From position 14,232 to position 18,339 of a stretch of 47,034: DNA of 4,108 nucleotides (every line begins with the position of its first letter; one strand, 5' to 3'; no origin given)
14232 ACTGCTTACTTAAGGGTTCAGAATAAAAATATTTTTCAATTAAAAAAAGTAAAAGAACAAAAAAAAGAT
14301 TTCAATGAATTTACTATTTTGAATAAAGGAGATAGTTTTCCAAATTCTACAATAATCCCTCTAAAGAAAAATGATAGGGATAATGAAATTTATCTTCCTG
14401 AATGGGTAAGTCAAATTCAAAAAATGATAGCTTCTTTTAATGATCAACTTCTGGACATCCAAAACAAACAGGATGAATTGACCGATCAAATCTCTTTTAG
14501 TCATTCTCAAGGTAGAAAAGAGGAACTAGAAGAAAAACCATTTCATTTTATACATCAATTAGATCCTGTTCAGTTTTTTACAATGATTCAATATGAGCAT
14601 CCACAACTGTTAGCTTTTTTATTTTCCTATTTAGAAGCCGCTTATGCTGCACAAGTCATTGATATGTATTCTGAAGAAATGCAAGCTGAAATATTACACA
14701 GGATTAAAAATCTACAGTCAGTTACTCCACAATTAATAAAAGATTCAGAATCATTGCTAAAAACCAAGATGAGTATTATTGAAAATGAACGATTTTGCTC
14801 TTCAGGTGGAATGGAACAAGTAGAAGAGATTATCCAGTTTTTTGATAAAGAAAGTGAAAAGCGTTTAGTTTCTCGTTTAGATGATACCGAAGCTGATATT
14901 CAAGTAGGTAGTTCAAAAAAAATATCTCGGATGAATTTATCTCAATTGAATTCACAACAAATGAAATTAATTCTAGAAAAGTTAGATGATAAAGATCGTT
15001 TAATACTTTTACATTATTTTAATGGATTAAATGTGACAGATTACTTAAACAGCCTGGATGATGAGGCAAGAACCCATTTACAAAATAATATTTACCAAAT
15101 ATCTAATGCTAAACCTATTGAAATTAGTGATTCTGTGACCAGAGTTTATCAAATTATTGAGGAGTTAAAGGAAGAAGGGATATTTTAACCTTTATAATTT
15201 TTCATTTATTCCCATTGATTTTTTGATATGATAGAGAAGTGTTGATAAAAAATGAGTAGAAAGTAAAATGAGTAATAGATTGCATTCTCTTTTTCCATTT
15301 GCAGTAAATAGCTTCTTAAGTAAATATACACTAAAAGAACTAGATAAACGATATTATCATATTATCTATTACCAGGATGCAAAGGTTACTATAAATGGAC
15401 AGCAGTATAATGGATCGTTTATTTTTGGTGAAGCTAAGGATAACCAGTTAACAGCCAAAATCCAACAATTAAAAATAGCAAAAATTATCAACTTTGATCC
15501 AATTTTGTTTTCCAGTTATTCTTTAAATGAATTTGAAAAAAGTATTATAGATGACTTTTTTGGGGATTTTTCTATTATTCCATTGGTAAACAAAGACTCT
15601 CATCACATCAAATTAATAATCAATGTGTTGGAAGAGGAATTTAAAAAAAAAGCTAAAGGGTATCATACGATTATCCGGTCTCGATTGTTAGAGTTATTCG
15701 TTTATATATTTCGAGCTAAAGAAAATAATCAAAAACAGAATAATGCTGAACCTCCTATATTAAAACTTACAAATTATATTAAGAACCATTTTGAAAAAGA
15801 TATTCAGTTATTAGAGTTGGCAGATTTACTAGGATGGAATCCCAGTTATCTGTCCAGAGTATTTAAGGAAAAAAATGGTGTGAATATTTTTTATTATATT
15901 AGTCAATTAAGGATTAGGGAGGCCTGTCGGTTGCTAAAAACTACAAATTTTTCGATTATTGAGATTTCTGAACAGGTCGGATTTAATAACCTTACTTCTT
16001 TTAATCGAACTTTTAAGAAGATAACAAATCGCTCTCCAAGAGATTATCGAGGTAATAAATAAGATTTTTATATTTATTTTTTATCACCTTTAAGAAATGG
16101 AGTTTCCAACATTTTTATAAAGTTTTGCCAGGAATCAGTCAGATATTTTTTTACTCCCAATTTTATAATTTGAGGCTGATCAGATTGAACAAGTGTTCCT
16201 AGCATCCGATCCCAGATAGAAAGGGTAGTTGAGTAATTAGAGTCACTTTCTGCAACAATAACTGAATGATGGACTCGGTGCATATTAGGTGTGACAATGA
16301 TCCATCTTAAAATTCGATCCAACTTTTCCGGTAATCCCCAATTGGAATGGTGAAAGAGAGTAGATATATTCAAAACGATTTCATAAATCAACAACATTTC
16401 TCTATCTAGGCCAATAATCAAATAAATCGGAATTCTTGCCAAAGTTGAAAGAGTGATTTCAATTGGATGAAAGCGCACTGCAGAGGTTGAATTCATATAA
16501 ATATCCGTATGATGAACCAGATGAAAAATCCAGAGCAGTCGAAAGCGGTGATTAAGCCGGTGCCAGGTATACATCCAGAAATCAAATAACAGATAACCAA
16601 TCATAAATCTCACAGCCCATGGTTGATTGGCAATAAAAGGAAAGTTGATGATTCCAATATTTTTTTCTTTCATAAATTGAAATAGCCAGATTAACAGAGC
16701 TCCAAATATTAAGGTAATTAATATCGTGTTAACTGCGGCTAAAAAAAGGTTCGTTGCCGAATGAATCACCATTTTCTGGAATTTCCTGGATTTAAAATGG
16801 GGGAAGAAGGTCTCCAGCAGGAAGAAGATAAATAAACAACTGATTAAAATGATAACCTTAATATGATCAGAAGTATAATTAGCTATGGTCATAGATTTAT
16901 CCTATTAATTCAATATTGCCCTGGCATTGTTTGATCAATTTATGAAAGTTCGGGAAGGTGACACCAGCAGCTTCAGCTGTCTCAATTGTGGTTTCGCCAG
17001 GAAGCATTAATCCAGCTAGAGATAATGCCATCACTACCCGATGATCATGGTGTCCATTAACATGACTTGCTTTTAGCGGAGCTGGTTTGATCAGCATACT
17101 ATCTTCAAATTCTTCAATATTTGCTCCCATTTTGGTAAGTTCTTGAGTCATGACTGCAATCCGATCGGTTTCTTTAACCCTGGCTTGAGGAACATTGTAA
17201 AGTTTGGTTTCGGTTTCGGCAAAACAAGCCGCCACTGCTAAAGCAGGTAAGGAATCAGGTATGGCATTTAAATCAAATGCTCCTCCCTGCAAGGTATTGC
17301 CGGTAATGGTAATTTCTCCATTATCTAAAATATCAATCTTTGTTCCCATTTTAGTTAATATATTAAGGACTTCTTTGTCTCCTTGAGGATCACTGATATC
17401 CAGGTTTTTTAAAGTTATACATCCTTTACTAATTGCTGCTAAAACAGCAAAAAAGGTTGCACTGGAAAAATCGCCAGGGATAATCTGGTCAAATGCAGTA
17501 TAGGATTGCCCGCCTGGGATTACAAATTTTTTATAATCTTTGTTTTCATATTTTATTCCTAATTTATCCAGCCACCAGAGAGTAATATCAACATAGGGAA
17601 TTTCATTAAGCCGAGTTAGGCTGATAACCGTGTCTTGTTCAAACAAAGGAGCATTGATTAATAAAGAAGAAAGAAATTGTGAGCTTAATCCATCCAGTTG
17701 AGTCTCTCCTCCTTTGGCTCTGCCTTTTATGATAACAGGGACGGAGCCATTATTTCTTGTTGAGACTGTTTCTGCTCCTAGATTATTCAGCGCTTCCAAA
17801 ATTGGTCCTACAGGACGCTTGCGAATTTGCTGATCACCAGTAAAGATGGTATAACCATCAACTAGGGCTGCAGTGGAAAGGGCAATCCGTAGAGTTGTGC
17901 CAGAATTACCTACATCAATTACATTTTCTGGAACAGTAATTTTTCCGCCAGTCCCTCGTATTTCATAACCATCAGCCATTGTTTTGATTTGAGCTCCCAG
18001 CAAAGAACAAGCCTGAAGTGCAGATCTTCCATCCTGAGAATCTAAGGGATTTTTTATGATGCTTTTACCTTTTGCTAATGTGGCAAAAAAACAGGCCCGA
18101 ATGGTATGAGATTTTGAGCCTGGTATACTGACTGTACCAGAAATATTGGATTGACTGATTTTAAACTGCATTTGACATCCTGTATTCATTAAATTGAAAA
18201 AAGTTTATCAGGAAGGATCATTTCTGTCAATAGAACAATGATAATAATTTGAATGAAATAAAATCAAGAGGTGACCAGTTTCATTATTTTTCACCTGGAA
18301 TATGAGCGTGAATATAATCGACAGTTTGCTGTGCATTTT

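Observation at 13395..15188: Natural FliM-FliG(MC) fusion that keeps the FliM-FliG interface motifs but lacks input, anchoring and torque motifs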

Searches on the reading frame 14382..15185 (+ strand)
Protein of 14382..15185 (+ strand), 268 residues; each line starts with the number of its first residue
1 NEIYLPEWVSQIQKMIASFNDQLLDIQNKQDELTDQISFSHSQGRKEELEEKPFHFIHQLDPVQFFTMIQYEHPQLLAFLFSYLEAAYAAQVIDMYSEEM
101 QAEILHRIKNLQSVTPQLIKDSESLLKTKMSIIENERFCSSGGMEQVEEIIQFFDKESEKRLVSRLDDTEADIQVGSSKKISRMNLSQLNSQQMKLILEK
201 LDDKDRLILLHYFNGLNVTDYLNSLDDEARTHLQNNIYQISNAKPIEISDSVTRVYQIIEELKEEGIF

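Call 9: search_solved_structures(query=window:14382-15185:+, max_evalue=0.01, show_alignments=5)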
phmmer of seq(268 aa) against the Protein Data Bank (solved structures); distinct sequences matched with E-value up to 0.01: 12.
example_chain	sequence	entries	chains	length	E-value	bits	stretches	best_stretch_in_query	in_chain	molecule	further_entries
1lkv_X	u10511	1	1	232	1.9e-24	90.1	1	51-266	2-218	FLAGELLAR MOTOR SWITCH PROTEIN FLIG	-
4fhr_B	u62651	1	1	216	2.1e-21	80.2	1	60-266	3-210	Flagellar motor switch protein FliG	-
3ajc_A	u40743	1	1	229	6.2e-21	78.6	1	51-266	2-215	Flagellar motor switch protein fliG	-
3usy_A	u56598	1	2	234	4.3e-19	72.6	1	51-267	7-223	Flagellar motor switch protein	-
3usw_A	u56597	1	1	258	5.7e-19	72.2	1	50-267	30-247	Flagellar motor switch protein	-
4fq0_C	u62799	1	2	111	8.1e-12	48.8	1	50-133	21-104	Flagellar motor switch protein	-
3soh_B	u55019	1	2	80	3.9e-11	46.5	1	63-131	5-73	Flagellar motor switch protein FliG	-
8z4d_1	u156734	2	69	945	4.5e-11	46.4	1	56-176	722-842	Flagellar M-ring protein,Flagellar motor switch protein FliG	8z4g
4qrm_B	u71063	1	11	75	4.7e-11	46.3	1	63-131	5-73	Flagellar motor switch protein FliG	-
8umd_B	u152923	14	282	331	1.7e-08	37.9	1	58-250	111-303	Flagellar motor switch protein FliG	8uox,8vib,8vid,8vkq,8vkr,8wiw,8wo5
3hjl_A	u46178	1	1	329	3.1e-08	37.1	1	51-266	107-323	Flagellar motor switch protein fliG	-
8umx_B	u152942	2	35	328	2.5e-06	30.8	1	58-250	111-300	Flagellar motor switch protein FliG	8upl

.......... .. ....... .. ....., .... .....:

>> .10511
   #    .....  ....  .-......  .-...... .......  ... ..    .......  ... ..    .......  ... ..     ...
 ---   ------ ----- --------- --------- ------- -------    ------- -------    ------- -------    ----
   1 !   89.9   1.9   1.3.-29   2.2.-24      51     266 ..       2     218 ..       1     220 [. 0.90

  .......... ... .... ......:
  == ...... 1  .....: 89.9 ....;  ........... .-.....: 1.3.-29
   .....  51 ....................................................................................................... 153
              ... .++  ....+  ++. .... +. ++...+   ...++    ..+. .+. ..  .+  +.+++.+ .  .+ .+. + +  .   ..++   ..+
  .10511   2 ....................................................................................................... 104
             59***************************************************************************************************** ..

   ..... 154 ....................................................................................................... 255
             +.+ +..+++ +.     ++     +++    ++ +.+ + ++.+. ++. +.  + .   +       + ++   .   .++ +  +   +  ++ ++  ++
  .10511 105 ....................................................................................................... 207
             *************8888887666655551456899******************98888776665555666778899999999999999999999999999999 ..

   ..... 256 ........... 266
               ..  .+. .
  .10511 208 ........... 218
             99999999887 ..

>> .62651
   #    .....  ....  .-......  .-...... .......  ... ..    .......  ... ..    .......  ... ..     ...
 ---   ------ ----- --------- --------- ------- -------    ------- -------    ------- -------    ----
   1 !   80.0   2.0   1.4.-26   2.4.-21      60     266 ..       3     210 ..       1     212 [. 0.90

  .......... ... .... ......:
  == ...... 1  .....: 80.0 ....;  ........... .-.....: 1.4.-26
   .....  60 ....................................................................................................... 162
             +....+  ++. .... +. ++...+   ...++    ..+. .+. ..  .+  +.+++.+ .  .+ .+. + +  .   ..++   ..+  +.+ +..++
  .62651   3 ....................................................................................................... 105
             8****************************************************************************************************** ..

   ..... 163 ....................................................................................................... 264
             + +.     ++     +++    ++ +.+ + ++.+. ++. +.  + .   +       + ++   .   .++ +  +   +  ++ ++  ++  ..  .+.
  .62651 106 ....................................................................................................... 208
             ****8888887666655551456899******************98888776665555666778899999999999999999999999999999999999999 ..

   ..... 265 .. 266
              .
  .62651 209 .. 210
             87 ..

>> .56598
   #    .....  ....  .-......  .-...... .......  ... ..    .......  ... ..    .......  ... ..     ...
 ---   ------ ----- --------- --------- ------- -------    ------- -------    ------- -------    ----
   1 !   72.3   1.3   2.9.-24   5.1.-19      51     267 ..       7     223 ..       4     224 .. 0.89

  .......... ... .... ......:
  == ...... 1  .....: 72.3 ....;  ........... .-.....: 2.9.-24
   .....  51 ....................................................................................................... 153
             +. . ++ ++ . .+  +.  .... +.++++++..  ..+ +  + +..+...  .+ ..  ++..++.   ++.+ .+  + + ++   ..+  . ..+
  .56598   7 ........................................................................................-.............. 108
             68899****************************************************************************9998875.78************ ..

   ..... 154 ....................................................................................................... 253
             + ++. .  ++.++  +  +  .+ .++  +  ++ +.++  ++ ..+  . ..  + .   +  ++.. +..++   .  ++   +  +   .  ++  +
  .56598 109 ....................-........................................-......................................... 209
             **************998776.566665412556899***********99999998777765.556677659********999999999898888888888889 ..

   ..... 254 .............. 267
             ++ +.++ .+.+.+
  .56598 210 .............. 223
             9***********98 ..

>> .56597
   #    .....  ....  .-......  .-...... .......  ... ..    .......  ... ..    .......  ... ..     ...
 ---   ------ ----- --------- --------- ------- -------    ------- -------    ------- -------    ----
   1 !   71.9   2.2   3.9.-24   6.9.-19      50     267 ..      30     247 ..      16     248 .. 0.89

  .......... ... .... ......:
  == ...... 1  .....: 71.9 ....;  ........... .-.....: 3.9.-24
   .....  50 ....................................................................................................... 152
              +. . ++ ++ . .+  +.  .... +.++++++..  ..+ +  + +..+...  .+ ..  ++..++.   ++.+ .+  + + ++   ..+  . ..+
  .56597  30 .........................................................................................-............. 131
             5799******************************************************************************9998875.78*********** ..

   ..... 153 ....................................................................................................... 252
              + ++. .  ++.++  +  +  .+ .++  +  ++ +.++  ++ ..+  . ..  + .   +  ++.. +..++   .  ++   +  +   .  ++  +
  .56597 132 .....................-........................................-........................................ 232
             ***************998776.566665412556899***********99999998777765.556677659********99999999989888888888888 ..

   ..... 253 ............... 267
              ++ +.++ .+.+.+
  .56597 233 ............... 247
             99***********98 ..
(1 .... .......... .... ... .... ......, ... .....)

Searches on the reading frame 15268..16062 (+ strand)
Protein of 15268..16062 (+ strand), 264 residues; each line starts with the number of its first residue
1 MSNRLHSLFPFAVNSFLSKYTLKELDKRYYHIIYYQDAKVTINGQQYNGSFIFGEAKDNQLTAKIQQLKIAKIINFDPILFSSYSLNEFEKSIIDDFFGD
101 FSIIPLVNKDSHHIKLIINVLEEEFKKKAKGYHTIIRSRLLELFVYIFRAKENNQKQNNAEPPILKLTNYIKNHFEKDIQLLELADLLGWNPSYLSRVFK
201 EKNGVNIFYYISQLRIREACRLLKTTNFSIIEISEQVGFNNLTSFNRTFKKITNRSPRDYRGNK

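Call 3: search_protein_families(library=pfam, proteins=[window:15268-16062:+], max_evalue=0.1)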
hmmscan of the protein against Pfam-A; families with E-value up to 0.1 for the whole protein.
window:15268-16062:+ (264 aa): 4 families
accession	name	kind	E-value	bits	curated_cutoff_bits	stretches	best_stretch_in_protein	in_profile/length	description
PF12833.13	HTH_18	-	5.6e-21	75.1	33.6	1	184-261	1-78/80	Helix-turn-helix domain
PF00165.29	HTH_AraC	-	5.6e-16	58.7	26.6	2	223-261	1-41/42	Bacterial regulatory helix-turn-helix proteins, AraC family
PF05198.21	IF3_N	-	0.028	15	26.9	0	157-178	43-64/70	Translation initiation factor IF-3, N-terminal domain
PF01381.28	HTH_3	-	0.043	14.3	23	0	176-203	7-34/55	Helix-turn-helix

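Call 61: search_protein_families(library=pfam, alignment_id=A4, max_evalue=0.1)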
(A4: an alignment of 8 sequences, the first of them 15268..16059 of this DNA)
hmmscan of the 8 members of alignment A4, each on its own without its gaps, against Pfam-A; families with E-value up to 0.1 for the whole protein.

A. member 1, window:15268-16059:+ (264 aa): 4 families
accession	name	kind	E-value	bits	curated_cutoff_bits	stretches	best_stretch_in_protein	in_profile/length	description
PF12833.13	HTH_18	-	5.6e-21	75.1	33.6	1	184-261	1-78/80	Helix-turn-helix domain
PF00165.29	HTH_AraC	-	5.6e-16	58.7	26.6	2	223-261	1-41/42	Bacterial regulatory helix-turn-helix proteins, AraC family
PF05198.21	IF3_N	-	0.028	15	26.9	0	157-178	43-64/70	Translation initiation factor IF-3, N-terminal domain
PF01381.28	HTH_3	-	0.043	14.3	23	0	176-203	7-34/55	Helix-turn-helix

B. families by the number of members that match (of 8 scanned): 13 families
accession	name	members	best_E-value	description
PF12833.13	HTH_18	8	2.1e-26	Helix-turn-helix domain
PF00165.29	HTH_AraC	8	7.8e-21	Bacterial regulatory helix-turn-helix proteins, AraC family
PF12852.13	Cupin_6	3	5.7e-05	Cupin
PF02311.25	AraC_binding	2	7.1e-05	AraC-like ligand binding domain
PF09339.16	HTH_IclR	2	0.034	IclR helix-turn-helix domain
PF22200.2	ExsA_N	1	0.0031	ExsA N-terminal regulatory domain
PF14525.12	AraC_binding_2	1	0.0036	AraC-binding-like domain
PF13384.12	HTH_23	1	0.0074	Homeodomain-like domain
PF05198.21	IF3_N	1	0.028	Translation initiation factor IF-3, N-terminal domain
PF01381.28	HTH_3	1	0.043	Helix-turn-helix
PF01339.22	CheB_methylest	1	0.078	CheB methylesterase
PF13518.12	HTH_28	1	0.08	Helix-turn-helix domain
PF07883.17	Cupin_2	1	0.099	Cupin domain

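Call 63: search_protein_families(library=padloc, proteins=[window:15268-16062:+], max_evalue=0.01)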
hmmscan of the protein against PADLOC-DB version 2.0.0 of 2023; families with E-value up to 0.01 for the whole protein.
window:15268-16062:+ (264 aa): 0 families

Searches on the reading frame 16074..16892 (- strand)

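Call 32: search_protein_families(library=pfam, proteins=[window:16074-16892:-], max_evalue=0.001)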
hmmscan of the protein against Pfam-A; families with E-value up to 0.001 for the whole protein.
window:16074-16892:- (272 aa): 1 family
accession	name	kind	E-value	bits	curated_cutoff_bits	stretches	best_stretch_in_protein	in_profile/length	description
PF04116.19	FA_hydroxylase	-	2.7e-28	99.4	31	1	96-233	1-132/132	Fatty acid hydroxylase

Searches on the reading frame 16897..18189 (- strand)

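Call 32: search_protein_families(library=pfam, proteins=[window:16897-18189:-], max_evalue=0.001)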
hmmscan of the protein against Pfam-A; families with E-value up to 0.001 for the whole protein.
window:16897-18189:- (430 aa): 1 family
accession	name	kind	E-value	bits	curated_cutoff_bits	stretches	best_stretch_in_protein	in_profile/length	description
PF00275.25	EPSP_synthase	-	9.4e-111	370.9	22.8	1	13-417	4-415/417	EPSP synthase (3-phosphoshikimate 1-carboxyvinyltransferase)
